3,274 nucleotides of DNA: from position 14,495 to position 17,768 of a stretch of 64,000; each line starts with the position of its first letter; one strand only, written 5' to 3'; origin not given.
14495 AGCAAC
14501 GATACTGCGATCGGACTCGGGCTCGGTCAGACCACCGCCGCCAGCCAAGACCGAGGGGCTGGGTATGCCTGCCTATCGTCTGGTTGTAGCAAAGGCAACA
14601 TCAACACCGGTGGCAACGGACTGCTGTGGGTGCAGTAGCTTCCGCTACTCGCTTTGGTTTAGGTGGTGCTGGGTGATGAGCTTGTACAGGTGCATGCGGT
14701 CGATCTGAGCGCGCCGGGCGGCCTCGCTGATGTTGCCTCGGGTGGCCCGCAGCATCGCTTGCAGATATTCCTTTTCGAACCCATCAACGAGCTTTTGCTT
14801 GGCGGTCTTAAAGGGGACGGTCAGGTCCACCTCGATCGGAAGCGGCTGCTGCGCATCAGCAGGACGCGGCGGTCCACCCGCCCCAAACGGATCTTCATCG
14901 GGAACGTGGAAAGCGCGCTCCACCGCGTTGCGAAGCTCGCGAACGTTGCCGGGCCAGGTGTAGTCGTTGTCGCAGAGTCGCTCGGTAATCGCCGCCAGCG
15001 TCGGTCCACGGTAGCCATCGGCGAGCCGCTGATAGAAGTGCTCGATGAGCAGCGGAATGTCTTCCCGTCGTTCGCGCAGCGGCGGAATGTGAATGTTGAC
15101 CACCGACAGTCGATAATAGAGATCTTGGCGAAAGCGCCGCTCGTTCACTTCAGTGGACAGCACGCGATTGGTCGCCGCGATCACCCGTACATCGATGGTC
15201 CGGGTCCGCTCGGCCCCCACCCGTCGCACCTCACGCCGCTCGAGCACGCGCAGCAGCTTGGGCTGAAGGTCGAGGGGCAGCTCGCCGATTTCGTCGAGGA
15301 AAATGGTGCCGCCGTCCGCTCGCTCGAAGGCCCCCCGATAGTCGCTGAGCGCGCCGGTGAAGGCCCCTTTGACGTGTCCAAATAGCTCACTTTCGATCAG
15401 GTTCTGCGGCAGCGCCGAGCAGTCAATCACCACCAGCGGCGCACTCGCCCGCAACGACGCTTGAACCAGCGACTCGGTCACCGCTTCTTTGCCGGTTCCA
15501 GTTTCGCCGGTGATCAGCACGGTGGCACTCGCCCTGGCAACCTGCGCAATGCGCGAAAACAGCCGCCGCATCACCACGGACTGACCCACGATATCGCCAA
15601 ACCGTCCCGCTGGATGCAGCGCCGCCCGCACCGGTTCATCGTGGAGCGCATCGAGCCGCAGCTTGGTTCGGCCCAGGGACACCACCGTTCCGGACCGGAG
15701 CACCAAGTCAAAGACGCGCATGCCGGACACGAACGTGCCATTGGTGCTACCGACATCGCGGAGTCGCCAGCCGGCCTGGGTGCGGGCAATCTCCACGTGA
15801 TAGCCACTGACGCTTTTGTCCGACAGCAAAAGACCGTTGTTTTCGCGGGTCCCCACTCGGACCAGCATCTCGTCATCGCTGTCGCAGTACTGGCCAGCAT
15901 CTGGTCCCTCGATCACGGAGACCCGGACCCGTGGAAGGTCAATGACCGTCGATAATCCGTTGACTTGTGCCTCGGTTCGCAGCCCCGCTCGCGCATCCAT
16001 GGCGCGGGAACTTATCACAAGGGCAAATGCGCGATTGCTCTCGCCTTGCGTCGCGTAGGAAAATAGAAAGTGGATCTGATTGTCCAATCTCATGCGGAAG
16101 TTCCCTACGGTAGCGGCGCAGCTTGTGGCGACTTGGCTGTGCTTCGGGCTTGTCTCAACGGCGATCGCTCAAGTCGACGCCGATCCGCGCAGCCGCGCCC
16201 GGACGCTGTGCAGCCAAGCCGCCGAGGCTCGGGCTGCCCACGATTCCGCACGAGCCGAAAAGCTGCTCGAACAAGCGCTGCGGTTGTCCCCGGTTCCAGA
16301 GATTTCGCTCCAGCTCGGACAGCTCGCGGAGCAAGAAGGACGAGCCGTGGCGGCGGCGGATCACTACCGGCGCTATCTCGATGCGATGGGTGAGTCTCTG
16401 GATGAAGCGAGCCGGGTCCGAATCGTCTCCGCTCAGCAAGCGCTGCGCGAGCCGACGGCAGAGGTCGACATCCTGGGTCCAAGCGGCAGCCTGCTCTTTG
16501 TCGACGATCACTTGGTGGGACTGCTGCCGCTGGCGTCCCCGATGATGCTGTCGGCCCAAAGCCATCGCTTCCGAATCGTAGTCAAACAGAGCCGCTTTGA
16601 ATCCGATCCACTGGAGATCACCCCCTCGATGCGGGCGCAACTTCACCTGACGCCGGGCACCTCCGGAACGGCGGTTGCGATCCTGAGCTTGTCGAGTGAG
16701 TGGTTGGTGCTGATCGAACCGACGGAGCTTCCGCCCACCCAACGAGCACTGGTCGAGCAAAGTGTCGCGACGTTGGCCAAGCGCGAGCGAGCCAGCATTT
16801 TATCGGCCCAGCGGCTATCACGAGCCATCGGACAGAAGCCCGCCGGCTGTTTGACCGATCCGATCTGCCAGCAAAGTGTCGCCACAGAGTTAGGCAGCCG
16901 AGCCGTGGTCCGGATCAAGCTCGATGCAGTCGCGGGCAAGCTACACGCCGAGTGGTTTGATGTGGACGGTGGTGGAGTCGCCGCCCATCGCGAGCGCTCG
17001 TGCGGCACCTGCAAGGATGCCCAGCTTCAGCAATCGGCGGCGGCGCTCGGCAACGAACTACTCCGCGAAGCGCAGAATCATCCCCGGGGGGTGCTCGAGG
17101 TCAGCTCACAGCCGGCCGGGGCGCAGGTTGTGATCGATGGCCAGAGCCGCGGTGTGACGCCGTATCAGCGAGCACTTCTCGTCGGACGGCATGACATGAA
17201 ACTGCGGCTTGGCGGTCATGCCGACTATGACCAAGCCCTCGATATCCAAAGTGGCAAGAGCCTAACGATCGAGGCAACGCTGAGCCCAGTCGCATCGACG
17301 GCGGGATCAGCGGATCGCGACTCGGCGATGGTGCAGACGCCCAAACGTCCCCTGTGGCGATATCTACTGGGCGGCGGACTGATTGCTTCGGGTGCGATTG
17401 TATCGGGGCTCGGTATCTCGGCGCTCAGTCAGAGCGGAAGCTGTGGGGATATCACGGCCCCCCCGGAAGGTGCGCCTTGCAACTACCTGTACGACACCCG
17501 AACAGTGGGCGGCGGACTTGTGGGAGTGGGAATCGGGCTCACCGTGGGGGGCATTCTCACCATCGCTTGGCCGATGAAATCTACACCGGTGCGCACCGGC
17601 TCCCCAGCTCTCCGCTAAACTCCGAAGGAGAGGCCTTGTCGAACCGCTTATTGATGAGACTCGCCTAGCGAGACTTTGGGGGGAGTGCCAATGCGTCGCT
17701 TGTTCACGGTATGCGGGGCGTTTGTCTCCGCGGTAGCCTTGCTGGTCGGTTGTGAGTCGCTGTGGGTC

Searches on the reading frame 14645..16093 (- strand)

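Call 22: search_protein_families(library=pfam, proteins=[window:14645-16093:-], max_evalue=0.001)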
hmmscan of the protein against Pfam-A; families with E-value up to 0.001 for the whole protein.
window:14645-16093:- (482 aa): 9 families
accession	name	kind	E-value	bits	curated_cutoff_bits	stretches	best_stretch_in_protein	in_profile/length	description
PF00158.32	Sigma54_activat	-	9.3e-67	224.3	20.2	1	168-335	1-168/168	Sigma-54 interaction domain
PF14532.12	Sigma54_activ_2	-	1.6e-22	80.7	25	1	169-339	1-138/138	Sigma-54 interaction domain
PF25601.1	AAA_lid_14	-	8e-16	58.1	27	1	340-399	1-61/87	AAA+ ATPase lid domain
PF16697.10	Yop-YscD_cpl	-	8.3e-14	52.1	33.2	1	60-148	2-91/94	Inner membrane component of T3SS, cytoplasmic domain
PF00498.31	FHA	-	7.3e-13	49.2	20.7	1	78-141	1-67/67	FHA domain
PF07728.20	AAA_5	-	5.4e-09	36.6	22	1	192-315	2-127/139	AAA domain (dynein-related subfamily)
PF02954.25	HTH_8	-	4e-07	30.1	22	1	439-471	5-37/42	Bacterial regulatory protein, Fis family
PF07724.20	AAA_2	-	2.4e-06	28.1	27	1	189-320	3-135/166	AAA domain (Cdc48 subfamily)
PF00004.35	AAA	-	4.4e-05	24.4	21.2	1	192-322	1-124/131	ATPase family associated with various cellular activities (AAA)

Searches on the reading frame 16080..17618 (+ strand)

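Call 22: search_protein_families(library=pfam, proteins=[window:16080-17618:+], max_evalue=0.001)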
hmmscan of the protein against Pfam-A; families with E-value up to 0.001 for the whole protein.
window:16080-17618:+ (512 aa): 2 families
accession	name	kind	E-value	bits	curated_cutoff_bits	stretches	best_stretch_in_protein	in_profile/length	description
PF08308.17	PEGA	-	3e-11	43.5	20.8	1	337-403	2-69/71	PEGA domain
PF13432.12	TPR_16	-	3e-06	28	32.7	1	47-102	4-60/65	Tetratricopeptide repeat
